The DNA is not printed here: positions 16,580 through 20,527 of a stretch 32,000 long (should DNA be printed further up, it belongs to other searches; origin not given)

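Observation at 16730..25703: Head-to-tail array of three modular, secreted, sequon-rich paralogs: candidate variable surface / host-contact system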

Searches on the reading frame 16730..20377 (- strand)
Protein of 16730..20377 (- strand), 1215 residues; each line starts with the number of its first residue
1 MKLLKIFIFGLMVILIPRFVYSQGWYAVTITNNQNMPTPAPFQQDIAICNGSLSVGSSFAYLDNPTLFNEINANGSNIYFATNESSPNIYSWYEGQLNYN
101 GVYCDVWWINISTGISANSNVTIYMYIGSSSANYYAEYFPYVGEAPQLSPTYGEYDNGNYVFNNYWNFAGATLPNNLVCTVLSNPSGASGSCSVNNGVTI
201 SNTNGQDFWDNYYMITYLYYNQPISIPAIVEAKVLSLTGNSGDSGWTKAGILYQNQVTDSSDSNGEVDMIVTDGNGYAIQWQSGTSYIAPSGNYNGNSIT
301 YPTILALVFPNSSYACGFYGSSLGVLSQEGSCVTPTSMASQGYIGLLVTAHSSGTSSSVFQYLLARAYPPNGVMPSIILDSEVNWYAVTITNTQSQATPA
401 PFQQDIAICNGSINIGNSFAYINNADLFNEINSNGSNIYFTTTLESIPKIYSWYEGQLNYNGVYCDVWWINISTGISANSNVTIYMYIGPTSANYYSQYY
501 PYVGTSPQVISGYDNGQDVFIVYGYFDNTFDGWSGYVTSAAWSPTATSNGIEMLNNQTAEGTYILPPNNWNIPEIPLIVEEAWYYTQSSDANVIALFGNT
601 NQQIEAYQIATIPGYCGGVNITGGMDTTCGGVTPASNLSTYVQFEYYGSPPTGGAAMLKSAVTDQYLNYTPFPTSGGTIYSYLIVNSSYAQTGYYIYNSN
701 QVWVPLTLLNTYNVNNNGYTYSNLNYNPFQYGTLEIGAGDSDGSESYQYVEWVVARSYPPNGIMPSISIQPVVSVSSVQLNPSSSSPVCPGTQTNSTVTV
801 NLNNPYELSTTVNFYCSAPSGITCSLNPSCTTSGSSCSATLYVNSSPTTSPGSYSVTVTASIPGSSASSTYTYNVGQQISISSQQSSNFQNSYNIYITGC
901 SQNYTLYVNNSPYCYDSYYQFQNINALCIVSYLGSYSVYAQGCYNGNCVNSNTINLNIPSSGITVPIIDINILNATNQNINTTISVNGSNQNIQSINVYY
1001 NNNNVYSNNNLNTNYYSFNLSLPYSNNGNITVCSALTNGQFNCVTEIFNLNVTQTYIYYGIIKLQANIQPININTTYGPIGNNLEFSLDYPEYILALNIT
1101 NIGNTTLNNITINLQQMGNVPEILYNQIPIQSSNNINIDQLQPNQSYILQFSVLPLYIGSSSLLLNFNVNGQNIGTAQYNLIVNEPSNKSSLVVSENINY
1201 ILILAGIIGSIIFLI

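Call 4: search_protein_families(library=pfam, proteins=[window:16730-20377:-], max_evalue=1)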
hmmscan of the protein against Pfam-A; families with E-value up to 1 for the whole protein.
window:16730-20377:- (1215 aa): 2 families
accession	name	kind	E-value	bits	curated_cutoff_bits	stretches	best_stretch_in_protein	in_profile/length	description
PF00801.26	PKD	-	0.32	11.5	23.5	1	806-874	11-79/80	PKD domain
PF23643.1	TRAPPC13_C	-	0.55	10.8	27.9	1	1102-1159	16-67/95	Trafficking protein particle complex subunit 13, C-terminal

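Call 9: find_homologous_proteins(query=window:16730-20377:-, max_evalue=0.001)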
Query window:16730-20377:- (1215 aa): 226 proteins with E <= 0.001 among 8000 candidates; the best 120 are listed.
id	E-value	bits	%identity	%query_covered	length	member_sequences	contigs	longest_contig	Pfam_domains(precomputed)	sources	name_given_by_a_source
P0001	0.0e+0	1687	84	30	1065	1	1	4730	-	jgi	jgi:hypothetical protein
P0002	0.0e+0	1459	74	39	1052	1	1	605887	-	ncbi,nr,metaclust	ncbi:hypothetical protein Nps_03075 [Candidatus Nanopusillus acidilobi]|nr:hypothetical protein Nps_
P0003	0.0e+0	1424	81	68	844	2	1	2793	-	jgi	-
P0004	0.0e+0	1394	77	68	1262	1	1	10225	PF10102.15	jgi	-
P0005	0.0e+0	1367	73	39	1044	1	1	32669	-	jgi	jgi:hypothetical protein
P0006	0.0e+0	1358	76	68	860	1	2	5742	-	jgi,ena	-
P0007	0.0e+0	1346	76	68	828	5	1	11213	-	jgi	-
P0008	0.0e+0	1345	78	68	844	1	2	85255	-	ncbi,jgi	jgi:hypothetical protein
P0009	0.0e+0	1336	76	69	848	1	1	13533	-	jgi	-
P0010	0.0e+0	1309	75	68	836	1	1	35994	-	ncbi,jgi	jgi:hypothetical protein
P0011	0.0e+0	1245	82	60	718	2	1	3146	-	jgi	jgi:hypothetical protein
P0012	0.0e+0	1157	73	48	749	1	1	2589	-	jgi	jgi:hypothetical protein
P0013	0.0e+0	1146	73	61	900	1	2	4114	-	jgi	-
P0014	0.0e+0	1102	57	68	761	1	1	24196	-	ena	-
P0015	0.0e+0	1072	66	68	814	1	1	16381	-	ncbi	ncbi:MAG: hypothetical protein RXQ68_02845 [Candidatus Nanopusillus sp.]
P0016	0.0e+0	1066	44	33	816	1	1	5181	-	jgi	jgi:hypothetical protein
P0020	0.0e+0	1023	76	42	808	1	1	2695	-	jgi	-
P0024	2.8e-284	965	63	41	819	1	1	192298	-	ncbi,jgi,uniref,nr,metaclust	ncbi:Uncharacterized protein Nst1_264 [Candidatus Nanobsidianus stetteri]|uniref:DUF2341 domain-cont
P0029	2.6e-180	620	57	14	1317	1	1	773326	PF00801.27,PF10102.15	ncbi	ncbi:hypothetical protein YN1_2360 [Nanoarchaeota archaeon]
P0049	1.1e-129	453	56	40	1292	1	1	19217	-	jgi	-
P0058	3.9e-92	328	49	31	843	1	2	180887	-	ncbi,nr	ncbi:hypothetical protein M1373_02040, partial [Candidatus Marsarchaeota archaeon]|nr:hypothetical p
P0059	4.3e-88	315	39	43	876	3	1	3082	PF10102.15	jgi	jgi:hypothetical protein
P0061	7.0e-75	271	43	35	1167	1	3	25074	-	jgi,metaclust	metaclust:\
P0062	1.2e-74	270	46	29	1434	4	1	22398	-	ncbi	-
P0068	1.1e-70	257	42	34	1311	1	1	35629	-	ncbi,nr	ncbi:MAG: hypothetical protein NV1_37 [Nanoarchaeotal virus 1]|nr:MAG: hypothetical protein NV1_37 [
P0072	5.4e-60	222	32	44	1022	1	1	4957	PF10102.15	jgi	-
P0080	3.4e-47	179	30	47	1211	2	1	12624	PF10102.15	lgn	-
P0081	1.1e-45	174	26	47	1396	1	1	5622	PF10102.15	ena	-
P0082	3.2e-45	173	33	29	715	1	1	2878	PF10102.15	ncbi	ncbi:MAG: DUF2341 domain-containing protein, partial [Candidatus Parvarchaeota archaeon]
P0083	8.2e-40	155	27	71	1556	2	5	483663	PF13573.13,PF13927.13,PF10102.15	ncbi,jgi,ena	jgi:hypothetical protein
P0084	1.2e-38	151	31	30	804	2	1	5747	PF10102.15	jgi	-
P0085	2.5e-38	150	26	42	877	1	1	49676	PF10102.15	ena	-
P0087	7.4e-36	142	35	15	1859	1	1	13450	PF13927.13,PF10102.15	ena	-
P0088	7.6e-36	142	35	31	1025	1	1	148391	PF10102.15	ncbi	ncbi:MAG: DUF2341 domain-containing protein [Candidatus Parvarchaeum sp.]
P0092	2.7e-31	127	38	14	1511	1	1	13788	PF18998.7,PF10102.15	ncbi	-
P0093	4.2e-31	126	37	22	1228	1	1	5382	PF13385.14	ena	-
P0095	7.5e-30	122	33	29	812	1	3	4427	PF10102.15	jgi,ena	-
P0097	1.4e-29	121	27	64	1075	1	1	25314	PF10102.15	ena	-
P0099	5.3e-28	116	34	31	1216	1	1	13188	PF10102.15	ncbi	-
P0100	2.8e-27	113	30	41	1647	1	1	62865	PF13715.13,PF00496.28,PF10102.15,PF13620.13,PF17210.10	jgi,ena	jgi:hypothetical protein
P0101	4.9e-27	112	29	44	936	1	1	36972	PF02369.23,PF10102.15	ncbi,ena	-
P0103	4.3e-26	109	38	15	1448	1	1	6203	PF10102.15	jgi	-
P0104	8.4e-26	108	29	42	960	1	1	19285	PF10102.15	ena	-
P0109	3.3e-24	103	36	10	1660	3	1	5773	PF13385.14,PF10102.15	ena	-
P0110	8.1e-24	102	30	31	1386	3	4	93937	PF10102.15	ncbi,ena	-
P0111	2.0e-23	101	28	41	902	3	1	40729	PF10102.15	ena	-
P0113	4.7e-23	99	27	41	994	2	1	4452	PF10102.15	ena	-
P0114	1.9e-22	97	29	22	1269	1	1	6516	PF13385.14,PF10102.15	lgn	-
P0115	2.4e-22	97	31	41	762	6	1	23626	PF10102.15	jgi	jgi:hypothetical protein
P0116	2.6e-22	97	37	14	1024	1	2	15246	PF13385.14,PF10102.15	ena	-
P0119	1.5e-21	94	40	15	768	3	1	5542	PF10102.15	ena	-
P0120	1.5e-21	94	31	41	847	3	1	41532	PF10102.15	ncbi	-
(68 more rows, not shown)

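Call 22: list_cluster_members(proteins=[window:16730-20377:-, window:20454-23612:-, window:23931-25703:-])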
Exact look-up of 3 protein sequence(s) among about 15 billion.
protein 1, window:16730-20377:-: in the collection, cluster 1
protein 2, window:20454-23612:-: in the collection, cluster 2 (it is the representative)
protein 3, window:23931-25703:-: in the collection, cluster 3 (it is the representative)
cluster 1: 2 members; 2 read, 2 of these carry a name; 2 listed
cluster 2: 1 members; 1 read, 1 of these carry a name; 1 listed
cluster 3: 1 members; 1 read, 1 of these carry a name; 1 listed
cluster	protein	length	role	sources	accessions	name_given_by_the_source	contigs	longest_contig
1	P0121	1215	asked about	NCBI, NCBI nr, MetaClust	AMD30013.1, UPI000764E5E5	hypothetical protein Nps_03070 [Candidatus Nanopusillus acidilobi] | status=active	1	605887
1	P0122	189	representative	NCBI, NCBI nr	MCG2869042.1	MAG: hypothetical protein L7H07_03155, partial [Candidatus Nanopusillus sp.] | hypothetical protein [Candidatus Nanopusillus sp.]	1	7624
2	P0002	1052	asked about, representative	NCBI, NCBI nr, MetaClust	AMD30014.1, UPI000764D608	hypothetical protein Nps_03075 [Candidatus Nanopusillus acidilobi] | status=active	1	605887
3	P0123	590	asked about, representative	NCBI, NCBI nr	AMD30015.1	hypothetical protein Nps_03080 [Candidatus Nanopusillus acidilobi]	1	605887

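Call 49: search_dna_similar(query=window:16730-20377:-, collection=phages, mode=protein, max_rows=15)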
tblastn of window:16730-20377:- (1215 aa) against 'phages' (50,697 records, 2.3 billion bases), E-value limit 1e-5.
Records with a match: 46; places in all: 46; records where one place covers at least 80% of the query: 0.
Best place of each record, by identity: <60% 46.
By first word of the organism name: Sulfolobus 31; Acidianus 6; Sulfolobales 2; Metallosphaera 2; Saccharolobus 2; Stygiolobus 2; Los 1.
By host as written in the record: Sulfolobus islandicus 24; Sulfolobales 4; - 4; Metallosphaera sedula 2; Saccharolobus solfataricus 2; Acidianus brierleyi 2; Sulfolobus solfataricus P2 2; Sulfolobus 2; and 4 more.
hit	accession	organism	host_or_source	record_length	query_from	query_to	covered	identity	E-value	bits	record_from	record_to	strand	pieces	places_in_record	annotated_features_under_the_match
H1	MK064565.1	Sulfolobales Beppu rod-shaped virus 1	Sulfolobales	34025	26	529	41%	33.5%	3e-18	170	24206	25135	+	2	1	hypothetical protein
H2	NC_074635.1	Sulfolobales Beppu rod-shaped virus 1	Sulfolobales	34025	26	529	41%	33.5%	3e-18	170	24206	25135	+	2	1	hypothetical protein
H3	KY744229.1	Sulfolobus islandicus rod-shaped virus 8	Sulfolobus islandicus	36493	26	529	41%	33.0%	3e-21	168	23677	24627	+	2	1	hypothetical protein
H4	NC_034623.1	Sulfolobus islandicus rod-shaped virus 8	Sulfolobus islandicus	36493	26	529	41%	33.0%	3e-21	168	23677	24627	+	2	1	hypothetical protein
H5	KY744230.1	Sulfolobus islandicus rod-shaped virus 10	Sulfolobus islandicus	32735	26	523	40%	31.6%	7e-15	148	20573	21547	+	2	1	hypothetical protein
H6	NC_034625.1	Sulfolobus islandicus rod-shaped virus 10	Sulfolobus islandicus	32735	26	523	40%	31.6%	7e-15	148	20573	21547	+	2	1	hypothetical protein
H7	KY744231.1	Sulfolobus islandicus rod-shaped virus 4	Sulfolobus islandicus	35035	32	556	42%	29.3%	3e-14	143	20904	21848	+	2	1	hypothetical protein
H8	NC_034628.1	Sulfolobus islandicus rod-shaped virus 4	Sulfolobus islandicus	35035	32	556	42%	29.3%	3e-14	143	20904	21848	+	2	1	hypothetical protein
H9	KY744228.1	Sulfolobus islandicus rod-shaped virus 9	Sulfolobus islandicus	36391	25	523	41%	30.1%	8e-13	139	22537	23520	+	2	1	hypothetical protein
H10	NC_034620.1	Sulfolobus islandicus rod-shaped virus 9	Sulfolobus islandicus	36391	25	523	41%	30.1%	8e-13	139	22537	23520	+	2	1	hypothetical protein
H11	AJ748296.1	Sulfolobus islandicus rudivirus 1 variant XX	Sulfolobus islandicus LAL14/1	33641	26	540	42%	28.9%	6e-9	126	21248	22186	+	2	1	hypothetical protein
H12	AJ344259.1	Sulfolobus islandicus rod-shaped virus 2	Sulfolobus islandicus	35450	26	523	40%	29.6%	2e-12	139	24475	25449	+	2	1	hypothetical protein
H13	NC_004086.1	Sulfolobus islandicus rod-shaped virus 2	Sulfolobus islandicus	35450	26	523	40%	29.6%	2e-12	139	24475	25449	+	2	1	DUF2341 domain-containing protein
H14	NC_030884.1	Sulfolobus islandicus rudivirus 3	Sulfolobus islandicus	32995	26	523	40%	29.6%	1e-9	125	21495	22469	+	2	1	DUF2341 domain-containing protein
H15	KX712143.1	Sulfolobus islandicus rod-shaped virus 3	Sulfolobus islandicus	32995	26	523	40%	29.6%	1e-9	125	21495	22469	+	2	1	structural protein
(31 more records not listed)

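Call 50: get_annotated_region(hit=H13, flank=3000)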
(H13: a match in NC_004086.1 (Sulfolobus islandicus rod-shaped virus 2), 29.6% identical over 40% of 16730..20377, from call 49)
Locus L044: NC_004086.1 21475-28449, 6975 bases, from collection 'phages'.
description: Sulfolobus islandicus rod-shaped virus 2, complete genome.
organism: Sulfolobus islandicus rod-shaped virus 2 (NCBI taxid 157899)
taxonomy: Viruses; Adnaviria; Zilligvirae; Taleaviricota; Tokiviricetes; Ligamenvirales; Rudiviridae; Icerudivirus; Icerudivirus SIRV2
host: Sulfolobus islandicus; source: -; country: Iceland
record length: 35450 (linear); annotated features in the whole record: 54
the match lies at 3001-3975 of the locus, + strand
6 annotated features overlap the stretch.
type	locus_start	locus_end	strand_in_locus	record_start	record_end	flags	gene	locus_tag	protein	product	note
CDS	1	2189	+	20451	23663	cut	-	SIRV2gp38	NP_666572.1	hypothetical protein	ORF1070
CDS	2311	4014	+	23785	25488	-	-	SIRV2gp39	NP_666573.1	DUF2341 domain-containing protein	ORF564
CDS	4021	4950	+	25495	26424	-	-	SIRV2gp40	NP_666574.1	hypothetical protein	ORF309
CDS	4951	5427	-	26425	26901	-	-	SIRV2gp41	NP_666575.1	SAM-dependent methyltransferase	ORF158a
CDS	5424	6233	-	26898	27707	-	-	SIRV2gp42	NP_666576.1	hypothetical protein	ORF269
CDS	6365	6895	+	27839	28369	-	-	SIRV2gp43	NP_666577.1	hypothetical protein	ORF176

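Call 51: get_annotated_region(hit=H15, flank=2500)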
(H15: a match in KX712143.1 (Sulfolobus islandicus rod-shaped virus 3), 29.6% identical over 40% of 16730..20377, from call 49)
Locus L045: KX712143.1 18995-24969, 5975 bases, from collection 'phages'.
description: Sulfolobus islandicus rod-shaped virus 3 isolate SIRV3, complete genome.
organism: Sulfolobus islandicus rod-shaped virus 3 (NCBI taxid 2848124)
taxonomy: Viruses; Adnaviria; Zilligvirae; Taleaviricota; Tokiviricetes; Ligamenvirales; Rudiviridae; Icerudivirus; Icerudivirus SIRV3
host: Sulfolobus islandicus; source: -; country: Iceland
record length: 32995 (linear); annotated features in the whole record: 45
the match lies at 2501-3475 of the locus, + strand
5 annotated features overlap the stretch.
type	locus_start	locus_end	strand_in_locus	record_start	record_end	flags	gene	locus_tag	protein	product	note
CDS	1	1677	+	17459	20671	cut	-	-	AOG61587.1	coiled-coil structural protein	-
CDS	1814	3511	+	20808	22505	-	-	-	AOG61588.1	structural protein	-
CDS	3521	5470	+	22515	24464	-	-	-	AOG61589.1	hypothetical protein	-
CDS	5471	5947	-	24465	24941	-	-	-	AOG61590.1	SAM-dependent methyltransferase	-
CDS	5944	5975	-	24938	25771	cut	-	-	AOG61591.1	hypothetical protein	-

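Call 64: find_encoding_contigs(protein=P0068, flank=10000, max_places=3)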
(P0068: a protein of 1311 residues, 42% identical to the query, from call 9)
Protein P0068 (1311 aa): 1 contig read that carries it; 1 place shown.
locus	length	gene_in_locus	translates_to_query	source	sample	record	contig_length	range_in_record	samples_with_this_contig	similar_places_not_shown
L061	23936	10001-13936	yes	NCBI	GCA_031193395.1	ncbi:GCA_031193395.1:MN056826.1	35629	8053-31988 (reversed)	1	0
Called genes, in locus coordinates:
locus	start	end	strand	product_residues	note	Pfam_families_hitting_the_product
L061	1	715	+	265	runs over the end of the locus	-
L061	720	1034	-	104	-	-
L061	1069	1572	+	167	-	-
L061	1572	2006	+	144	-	-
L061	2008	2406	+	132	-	-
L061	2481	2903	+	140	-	-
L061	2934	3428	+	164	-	-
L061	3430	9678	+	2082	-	-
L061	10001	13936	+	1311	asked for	-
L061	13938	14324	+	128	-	-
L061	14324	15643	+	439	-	-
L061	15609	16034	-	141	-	-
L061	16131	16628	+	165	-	-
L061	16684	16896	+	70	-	-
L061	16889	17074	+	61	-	-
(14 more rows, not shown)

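Call 67: search_protein_families(library=ncbifam, proteins=[window:16730-20377:-], max_evalue=1)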
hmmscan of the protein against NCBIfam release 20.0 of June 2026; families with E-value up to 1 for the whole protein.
window:16730-20377:- (1215 aa): 0 families

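Call 69: search_protein_families(library=phrogs, proteins=[window:16730-20377:-, P0068, L044:2311-4014:+], max_evalue=0.01)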
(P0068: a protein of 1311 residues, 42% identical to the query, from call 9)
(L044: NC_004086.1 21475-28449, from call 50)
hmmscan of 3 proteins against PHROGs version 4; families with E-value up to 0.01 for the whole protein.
window:16730-20377:- (1215 aa): 1 family
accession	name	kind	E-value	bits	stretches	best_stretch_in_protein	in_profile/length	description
phrog_7548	-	unknown function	3e-41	143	2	22-377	236-581/591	-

P0068 (1311 aa): 2 families
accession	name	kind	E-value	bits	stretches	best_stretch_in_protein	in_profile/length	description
phrog_7548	-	unknown function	1.6e-27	97.7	1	45-409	233-582/591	-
phrog_20169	-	moron, auxiliary metabolic gene and host takeover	0.0085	17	0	580-666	78-155/174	membrane protein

L044:2311-4014:+ (567 aa): 1 family
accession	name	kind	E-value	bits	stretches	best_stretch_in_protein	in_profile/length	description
phrog_7548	-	unknown function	2.9e-276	919.1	1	6-566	1-591/591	-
